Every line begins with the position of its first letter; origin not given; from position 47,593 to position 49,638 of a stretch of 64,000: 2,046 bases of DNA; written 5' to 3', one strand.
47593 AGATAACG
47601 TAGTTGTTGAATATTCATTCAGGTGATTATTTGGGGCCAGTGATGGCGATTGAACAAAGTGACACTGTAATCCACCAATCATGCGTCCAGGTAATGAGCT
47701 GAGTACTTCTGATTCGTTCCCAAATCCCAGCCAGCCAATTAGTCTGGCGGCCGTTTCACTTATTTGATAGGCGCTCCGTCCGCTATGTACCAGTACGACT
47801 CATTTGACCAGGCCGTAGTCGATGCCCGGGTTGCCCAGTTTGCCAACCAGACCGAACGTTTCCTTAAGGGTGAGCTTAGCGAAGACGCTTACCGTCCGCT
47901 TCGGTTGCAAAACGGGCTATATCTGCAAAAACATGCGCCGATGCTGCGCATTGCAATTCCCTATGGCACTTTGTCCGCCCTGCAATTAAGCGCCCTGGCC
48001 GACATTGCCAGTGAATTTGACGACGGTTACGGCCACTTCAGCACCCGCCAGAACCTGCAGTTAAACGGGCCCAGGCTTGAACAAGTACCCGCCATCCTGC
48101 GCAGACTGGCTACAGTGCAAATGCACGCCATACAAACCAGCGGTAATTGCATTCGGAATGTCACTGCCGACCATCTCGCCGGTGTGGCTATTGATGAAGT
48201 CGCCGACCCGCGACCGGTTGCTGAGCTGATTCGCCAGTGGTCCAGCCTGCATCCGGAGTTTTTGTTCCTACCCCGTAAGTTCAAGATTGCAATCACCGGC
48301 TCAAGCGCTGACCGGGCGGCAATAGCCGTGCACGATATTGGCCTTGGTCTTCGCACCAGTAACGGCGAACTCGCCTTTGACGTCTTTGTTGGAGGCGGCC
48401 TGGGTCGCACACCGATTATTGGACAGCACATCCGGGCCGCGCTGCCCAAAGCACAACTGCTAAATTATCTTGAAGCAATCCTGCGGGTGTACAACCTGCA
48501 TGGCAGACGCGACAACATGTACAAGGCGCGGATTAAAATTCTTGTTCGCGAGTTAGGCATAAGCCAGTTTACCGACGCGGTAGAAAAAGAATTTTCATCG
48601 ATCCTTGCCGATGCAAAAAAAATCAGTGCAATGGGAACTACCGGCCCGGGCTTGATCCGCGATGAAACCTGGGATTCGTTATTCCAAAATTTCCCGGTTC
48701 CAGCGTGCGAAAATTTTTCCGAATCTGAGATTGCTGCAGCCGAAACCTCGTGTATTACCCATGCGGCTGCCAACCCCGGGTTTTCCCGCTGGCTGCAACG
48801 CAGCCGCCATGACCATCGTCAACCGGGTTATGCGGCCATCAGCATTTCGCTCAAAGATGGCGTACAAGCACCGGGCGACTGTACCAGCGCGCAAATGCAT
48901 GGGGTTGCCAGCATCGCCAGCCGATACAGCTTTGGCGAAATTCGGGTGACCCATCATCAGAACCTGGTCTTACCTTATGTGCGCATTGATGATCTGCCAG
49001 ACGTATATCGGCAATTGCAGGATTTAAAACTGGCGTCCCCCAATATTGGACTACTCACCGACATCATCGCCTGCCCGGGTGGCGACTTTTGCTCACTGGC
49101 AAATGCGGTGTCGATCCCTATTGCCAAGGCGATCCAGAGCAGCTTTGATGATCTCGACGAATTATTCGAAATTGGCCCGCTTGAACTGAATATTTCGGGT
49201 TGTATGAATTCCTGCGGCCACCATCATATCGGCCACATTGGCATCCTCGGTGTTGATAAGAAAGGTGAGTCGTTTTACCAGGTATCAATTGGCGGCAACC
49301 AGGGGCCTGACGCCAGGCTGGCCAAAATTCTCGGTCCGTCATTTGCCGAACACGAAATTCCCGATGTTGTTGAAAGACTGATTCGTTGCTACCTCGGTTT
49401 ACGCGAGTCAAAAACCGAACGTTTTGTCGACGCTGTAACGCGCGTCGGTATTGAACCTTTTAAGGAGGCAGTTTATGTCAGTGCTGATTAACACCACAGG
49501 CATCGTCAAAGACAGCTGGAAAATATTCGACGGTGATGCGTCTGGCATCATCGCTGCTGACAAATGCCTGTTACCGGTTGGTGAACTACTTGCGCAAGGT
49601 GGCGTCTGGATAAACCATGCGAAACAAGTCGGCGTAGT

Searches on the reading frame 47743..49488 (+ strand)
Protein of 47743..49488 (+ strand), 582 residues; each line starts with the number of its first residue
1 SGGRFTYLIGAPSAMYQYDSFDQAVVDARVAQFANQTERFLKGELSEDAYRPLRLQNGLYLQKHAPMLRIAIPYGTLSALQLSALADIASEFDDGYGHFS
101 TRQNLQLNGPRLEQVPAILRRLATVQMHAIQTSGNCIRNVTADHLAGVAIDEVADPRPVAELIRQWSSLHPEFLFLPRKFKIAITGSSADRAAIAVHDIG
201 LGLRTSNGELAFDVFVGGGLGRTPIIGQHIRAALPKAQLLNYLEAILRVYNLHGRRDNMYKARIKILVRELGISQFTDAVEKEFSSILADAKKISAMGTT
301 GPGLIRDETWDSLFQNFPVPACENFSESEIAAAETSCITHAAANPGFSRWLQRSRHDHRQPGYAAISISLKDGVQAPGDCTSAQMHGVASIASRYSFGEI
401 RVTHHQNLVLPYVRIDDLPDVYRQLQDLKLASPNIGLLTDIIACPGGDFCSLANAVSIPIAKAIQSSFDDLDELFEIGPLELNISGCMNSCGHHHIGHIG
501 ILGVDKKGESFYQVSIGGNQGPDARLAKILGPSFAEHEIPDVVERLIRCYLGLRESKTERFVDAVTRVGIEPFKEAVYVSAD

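Call 79: search_protein_families(library=pfam, proteins=[window:47743-49488:+], max_evalue=0.00001)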
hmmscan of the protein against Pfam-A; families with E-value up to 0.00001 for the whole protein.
window:47743-49488:+ (582 aa): 2 families
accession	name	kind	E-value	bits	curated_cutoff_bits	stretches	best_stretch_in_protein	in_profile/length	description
PF01077.27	NIR_SIR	-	1.5e-58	197.2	27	2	133-285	1-155/158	Nitrite and sulphite reductase 4Fe-4S domain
PF03460.22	NIR_SIR_ferr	-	4.2e-33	113.3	24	2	67-123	11-67/69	Nitrite/Sulfite reductase ferredoxin-like half domain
